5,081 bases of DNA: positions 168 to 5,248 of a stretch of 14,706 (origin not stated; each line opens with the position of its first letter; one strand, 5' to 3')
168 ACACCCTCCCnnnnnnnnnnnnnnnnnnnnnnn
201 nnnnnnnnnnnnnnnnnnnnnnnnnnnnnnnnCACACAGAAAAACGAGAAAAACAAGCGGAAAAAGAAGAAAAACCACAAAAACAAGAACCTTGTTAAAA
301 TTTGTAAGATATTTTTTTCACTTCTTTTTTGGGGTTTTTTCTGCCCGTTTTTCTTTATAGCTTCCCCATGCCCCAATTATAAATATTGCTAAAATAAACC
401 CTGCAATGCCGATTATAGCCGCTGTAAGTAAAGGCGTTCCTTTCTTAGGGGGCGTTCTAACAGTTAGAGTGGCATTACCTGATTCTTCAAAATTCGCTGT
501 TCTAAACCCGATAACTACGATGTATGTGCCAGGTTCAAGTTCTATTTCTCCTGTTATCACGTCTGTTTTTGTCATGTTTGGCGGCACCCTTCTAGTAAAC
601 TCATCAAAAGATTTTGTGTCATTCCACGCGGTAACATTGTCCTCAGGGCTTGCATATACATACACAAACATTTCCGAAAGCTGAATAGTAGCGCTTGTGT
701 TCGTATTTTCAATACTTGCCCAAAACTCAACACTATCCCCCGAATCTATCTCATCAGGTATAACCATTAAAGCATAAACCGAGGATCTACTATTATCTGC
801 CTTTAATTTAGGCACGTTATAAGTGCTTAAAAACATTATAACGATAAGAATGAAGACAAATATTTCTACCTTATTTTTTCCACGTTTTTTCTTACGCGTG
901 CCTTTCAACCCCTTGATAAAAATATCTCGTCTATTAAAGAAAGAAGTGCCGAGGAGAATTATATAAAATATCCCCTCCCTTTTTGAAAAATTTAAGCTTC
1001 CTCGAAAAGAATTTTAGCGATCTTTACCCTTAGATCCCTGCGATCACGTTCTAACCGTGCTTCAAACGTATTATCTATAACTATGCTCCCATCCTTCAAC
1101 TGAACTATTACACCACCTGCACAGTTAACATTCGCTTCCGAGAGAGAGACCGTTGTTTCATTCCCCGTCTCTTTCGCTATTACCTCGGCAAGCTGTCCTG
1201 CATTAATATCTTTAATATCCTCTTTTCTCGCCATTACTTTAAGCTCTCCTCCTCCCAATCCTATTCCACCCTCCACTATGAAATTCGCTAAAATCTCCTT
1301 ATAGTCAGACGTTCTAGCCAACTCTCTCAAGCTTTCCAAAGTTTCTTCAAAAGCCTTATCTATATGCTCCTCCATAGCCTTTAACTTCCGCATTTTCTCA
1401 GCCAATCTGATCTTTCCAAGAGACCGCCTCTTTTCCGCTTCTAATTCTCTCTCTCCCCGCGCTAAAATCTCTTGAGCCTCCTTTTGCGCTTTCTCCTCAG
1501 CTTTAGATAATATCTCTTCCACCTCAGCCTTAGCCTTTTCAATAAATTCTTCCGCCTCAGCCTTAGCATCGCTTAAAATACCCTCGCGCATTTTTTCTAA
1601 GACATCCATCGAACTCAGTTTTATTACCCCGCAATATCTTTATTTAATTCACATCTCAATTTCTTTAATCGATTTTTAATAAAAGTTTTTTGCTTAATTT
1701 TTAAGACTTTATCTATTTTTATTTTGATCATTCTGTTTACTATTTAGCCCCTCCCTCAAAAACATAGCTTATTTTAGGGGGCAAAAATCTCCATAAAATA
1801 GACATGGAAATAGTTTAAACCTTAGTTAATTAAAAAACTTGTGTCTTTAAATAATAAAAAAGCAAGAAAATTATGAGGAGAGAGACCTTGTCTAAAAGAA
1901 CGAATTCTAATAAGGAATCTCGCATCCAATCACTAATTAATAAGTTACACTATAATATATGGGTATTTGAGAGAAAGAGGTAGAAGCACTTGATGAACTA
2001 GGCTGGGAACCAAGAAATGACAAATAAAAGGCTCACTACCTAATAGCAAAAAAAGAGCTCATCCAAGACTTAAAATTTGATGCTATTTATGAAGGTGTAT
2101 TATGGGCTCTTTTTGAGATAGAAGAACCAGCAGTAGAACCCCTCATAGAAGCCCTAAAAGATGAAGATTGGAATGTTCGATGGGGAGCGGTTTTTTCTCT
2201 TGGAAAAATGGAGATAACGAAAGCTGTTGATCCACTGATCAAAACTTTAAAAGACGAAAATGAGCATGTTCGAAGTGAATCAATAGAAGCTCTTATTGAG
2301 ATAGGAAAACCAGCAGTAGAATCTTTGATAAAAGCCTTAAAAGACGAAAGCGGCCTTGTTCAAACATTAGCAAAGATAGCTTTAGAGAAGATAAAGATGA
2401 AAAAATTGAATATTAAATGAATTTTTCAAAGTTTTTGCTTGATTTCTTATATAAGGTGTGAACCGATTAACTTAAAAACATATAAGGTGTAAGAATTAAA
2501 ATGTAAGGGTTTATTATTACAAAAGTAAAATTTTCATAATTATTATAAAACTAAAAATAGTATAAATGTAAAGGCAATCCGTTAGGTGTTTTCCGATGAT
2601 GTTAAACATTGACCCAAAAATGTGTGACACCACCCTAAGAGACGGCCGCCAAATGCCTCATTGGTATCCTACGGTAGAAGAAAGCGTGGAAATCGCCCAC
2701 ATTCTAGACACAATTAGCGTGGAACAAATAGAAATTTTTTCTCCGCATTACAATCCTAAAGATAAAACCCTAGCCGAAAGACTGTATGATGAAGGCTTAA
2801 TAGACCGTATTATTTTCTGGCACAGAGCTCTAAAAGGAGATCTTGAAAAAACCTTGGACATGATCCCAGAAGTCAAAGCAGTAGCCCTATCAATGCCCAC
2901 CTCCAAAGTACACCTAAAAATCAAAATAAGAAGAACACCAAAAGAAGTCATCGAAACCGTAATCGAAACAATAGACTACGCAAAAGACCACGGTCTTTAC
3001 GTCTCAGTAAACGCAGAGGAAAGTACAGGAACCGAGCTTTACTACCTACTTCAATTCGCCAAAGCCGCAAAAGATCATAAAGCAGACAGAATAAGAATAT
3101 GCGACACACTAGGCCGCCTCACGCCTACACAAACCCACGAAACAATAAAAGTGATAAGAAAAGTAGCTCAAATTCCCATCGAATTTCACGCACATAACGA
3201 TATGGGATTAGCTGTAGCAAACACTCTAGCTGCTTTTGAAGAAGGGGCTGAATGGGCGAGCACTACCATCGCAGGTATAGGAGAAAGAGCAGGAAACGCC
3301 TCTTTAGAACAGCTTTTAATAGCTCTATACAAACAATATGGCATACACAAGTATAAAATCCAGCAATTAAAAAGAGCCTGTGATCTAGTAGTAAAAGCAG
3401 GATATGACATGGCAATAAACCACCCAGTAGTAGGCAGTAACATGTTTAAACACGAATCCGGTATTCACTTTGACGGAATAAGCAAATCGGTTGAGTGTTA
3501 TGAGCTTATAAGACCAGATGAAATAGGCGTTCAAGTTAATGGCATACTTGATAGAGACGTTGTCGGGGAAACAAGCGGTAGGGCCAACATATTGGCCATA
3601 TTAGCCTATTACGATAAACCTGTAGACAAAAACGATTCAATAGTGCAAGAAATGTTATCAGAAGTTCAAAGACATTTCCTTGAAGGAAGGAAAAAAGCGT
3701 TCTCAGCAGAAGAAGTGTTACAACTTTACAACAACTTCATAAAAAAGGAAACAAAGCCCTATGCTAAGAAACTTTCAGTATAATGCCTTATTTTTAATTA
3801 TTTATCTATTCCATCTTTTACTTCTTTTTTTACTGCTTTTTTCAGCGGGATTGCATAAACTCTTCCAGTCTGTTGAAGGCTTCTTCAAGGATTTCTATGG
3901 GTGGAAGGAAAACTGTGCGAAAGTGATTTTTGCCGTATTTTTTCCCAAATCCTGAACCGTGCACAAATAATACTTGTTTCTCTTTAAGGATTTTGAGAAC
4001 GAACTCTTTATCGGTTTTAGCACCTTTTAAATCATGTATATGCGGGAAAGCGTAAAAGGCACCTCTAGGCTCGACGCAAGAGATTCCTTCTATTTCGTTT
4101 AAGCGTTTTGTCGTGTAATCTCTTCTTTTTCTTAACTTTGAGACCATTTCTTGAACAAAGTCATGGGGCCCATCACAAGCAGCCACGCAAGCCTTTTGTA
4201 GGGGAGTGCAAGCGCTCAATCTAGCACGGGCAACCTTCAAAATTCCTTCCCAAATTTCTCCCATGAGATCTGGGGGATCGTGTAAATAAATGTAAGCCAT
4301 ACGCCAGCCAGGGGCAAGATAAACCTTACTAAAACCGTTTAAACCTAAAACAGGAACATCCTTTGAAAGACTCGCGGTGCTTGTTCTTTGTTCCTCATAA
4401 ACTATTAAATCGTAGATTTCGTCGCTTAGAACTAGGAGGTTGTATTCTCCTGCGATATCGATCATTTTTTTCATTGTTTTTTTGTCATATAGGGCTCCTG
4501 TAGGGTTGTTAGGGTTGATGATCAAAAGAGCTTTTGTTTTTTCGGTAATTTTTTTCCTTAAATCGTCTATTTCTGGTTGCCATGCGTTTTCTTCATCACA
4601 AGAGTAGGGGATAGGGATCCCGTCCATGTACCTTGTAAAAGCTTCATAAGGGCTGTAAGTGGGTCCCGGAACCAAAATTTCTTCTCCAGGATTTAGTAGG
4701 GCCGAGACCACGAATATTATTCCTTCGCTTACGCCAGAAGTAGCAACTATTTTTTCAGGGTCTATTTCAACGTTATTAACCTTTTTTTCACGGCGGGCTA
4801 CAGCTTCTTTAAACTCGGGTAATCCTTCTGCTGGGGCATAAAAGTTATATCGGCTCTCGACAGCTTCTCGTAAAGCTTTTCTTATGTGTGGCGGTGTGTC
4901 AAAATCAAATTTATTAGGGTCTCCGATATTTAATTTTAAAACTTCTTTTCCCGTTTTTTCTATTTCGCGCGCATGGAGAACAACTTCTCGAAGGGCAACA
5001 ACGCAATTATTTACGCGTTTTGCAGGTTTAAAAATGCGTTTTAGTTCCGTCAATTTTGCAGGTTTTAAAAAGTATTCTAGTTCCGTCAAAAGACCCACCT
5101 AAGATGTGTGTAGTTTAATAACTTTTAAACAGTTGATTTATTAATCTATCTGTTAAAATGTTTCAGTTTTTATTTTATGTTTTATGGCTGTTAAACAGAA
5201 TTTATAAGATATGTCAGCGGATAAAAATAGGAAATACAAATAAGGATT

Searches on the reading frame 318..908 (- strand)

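Call 10: search_protein_families(library=pfam, proteins=[window:318-908:-])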
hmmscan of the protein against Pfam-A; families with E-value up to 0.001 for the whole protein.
window:318-908:- (196 aa): 0 families

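Call 59: search_protein_families(library=ncbifam, proteins=[window:318-908:-], max_evalue=0.01)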
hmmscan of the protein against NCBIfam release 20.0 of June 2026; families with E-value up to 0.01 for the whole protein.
window:318-908:- (196 aa): 1 family
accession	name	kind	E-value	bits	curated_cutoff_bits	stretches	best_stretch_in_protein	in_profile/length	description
NF045849.1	ICE_MMCAP2_0565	equivalog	0.0031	17.2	40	0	161-192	16-49/80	Mbov_0395 family pilin-like conjugal transfer protein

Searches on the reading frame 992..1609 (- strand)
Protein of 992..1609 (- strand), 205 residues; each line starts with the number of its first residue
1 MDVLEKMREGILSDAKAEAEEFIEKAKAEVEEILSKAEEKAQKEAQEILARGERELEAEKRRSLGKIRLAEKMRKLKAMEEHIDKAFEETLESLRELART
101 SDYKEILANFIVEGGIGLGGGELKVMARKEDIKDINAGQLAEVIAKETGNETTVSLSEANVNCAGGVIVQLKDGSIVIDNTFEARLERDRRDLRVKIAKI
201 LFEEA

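Call 10: search_protein_families(library=pfam, proteins=[window:992-1609:-])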
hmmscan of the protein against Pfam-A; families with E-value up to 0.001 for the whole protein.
window:992-1609:- (205 aa): 2 families
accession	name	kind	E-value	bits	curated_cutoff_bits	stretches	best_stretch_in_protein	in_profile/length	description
PF01991.23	vATP-synt_E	-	3.1e-34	118.6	24.2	1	11-202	2-199/199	ATP synthase (E/31 kDa) subunit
PF00430.23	ATP-synt_B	-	0.0006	20.3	28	1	11-68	59-116/132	ATP synthase B/B' CF(0)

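Call 60: find_encoding_contigs(protein=window:992-1609:-, flank=8000, max_places=10)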
Protein window:992-1609:- (205 aa): 8 contigs read that carry it; 7 places shown.
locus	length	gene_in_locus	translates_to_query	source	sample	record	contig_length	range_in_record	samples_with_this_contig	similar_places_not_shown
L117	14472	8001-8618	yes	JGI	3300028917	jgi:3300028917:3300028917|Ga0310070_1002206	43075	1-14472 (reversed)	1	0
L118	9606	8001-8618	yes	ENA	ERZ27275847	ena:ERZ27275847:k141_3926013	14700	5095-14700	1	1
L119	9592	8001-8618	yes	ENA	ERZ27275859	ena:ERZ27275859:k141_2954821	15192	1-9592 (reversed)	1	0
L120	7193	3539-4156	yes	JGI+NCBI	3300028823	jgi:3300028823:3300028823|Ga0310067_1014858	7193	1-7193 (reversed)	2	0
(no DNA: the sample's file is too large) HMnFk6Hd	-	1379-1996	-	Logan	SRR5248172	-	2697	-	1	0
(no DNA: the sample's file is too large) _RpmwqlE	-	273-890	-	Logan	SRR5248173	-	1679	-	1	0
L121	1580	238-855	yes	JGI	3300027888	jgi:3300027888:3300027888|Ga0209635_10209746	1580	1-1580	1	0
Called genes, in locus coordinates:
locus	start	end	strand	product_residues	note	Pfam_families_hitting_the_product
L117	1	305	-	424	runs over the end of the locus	PF01676:Metalloenzyme, PF10143:PhosphMutase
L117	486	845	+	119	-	-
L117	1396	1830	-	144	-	PF12172:zf-ChsH2, PF01796:OB_ChsH2_C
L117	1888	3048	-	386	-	PF00108:Thiolase_N, PF00109:ketoacyl-synt (faint), PF22691:Thiolase_C_1, PF02803:Thiolase_C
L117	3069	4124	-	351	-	PF08540:HMG_CoA_synt_C (faint), PF08541:ACP_syn_III_C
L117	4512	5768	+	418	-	PF00155:Aminotran_1_2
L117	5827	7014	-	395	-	PF00682:HMGL-like, PF22617:HCS_D2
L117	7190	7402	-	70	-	PF12717:Cnd1 (faint), PF13513:HEAT_EZ (faint), PF13646:HEAT_2, PF02985:HEAT (faint)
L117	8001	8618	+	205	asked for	PF01991:vATP-synt_E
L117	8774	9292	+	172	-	-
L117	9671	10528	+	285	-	PF12323:HTH_OrfB_IS605, PF01385:OrfB_IS605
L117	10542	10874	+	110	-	PF07282:Cas12f1-like_TNB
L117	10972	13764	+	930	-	PF01411:tRNA-synt_2c, PF07973:tRNA_SAD, PF02272:DHHA1 (weak)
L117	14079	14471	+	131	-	?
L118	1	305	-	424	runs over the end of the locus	PF01676:Metalloenzyme, PF10143:PhosphMutase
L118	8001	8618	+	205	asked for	PF01991:vATP-synt_E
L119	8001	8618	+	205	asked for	PF01991:vATP-synt_E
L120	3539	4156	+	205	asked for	PF01991:vATP-synt_E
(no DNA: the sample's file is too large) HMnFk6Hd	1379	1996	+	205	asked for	PF01991:vATP-synt_E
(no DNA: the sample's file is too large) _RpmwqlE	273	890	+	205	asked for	PF01991:vATP-synt_E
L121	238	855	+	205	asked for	PF01991:vATP-synt_E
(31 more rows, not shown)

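Call 68: find_encoding_contigs(protein=L117:10972-13761:+, flank=5000, max_places=10)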
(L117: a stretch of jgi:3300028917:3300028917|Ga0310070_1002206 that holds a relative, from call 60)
Protein L117:10972-13761:+ (930 aa): 1 contig read that carries it; 1 place shown.
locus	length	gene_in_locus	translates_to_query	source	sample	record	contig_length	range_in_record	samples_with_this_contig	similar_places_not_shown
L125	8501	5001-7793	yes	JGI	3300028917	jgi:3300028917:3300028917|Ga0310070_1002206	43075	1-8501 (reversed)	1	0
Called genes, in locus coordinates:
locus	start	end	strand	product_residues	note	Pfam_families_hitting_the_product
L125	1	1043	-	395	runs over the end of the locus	PF00682:HMGL-like, PF22617:HCS_D2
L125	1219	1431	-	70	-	PF12717:Cnd1 (faint), PF13513:HEAT_EZ (faint), PF13646:HEAT_2, PF02985:HEAT (faint)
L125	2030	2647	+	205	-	PF01991:vATP-synt_E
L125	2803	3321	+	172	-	-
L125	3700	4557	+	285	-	PF12323:HTH_OrfB_IS605, PF01385:OrfB_IS605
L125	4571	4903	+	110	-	PF07282:Cas12f1-like_TNB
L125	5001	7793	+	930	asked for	PF01411:tRNA-synt_2c, PF07973:tRNA_SAD, PF02272:DHHA1 (weak)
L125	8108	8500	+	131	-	?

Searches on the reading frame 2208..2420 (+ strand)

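Call 12: search_protein_families(library=pfam, proteins=[window:2208-2420:+])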
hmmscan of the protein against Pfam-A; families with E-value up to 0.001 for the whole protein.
window:2208-2420:+ (70 aa): 5 families
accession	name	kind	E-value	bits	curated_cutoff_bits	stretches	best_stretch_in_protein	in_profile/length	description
PF13646.12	HEAT_2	-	8.8e-10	39.2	27.7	1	5-59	31-87/88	HEAT repeats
PF13513.12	HEAT_EZ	-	4.7e-06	27.4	27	0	3-32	26-55/55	HEAT-like repeat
PF02985.28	HEAT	-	1.2e-05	25.5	23.5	0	7-34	2-29/31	HEAT repeat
PF12717.13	Cnd1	-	2.3e-05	24.9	26.4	1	4-66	20-89/162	non-SMC mitotic condensation complex subunit 1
PF03130.22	HEAT_PBS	-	4.9e-05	23.9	20.9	0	21-46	1-27/27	PBS lyase HEAT-like repeat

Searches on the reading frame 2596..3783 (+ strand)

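Call 10: search_protein_families(library=pfam, proteins=[window:2596-3783:+])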
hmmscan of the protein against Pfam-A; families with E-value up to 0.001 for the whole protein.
window:2596-3783:+ (395 aa): 2 families
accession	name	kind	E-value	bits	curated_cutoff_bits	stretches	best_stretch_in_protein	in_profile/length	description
PF00682.25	HMGL-like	-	9.8e-64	215.7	29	1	7-265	2-260/260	HMGL-like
PF22617.1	HCS_D2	-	1.8e-10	41.5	27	1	278-334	1-53/82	Homocitrate synthase post-HMGL domain-like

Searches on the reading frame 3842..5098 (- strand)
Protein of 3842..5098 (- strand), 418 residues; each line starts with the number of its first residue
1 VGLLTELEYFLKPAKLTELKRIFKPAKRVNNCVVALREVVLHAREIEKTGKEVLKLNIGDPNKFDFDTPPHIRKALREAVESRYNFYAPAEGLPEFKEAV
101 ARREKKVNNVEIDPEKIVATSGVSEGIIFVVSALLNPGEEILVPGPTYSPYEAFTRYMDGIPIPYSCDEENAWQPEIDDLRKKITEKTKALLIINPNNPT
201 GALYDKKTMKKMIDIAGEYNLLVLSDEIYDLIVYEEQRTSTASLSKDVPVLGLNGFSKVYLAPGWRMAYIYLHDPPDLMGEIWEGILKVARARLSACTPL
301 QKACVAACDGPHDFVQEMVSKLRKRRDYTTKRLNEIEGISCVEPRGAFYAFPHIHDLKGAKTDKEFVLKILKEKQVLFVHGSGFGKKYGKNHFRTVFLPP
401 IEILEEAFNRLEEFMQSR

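Call 10: search_protein_families(library=pfam, proteins=[window:3842-5098:-])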
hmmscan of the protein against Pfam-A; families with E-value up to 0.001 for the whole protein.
window:3842-5098:- (418 aa): 4 families
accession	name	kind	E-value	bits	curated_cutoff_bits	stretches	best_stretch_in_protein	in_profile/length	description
PF00155.27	Aminotran_1_2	-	1.3e-71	242.1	19.7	1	52-407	2-357/361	Aminotransferase class I and II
PF01053.26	Cys_Met_Meta_PP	-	4.2e-05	22.7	27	1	104-226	58-173/381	Cys/Met metabolism PLP-dependent enzyme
PF01041.23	DegT_DnrJ_EryC1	-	0.00014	21.7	19.8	1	118-226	43-145/360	DegT/DnrJ/EryC1/StrS aminotransferase family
PF00266.25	Aminotran_5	-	0.00019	20.9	21.5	0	97-226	42-175/371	Aminotransferase class-V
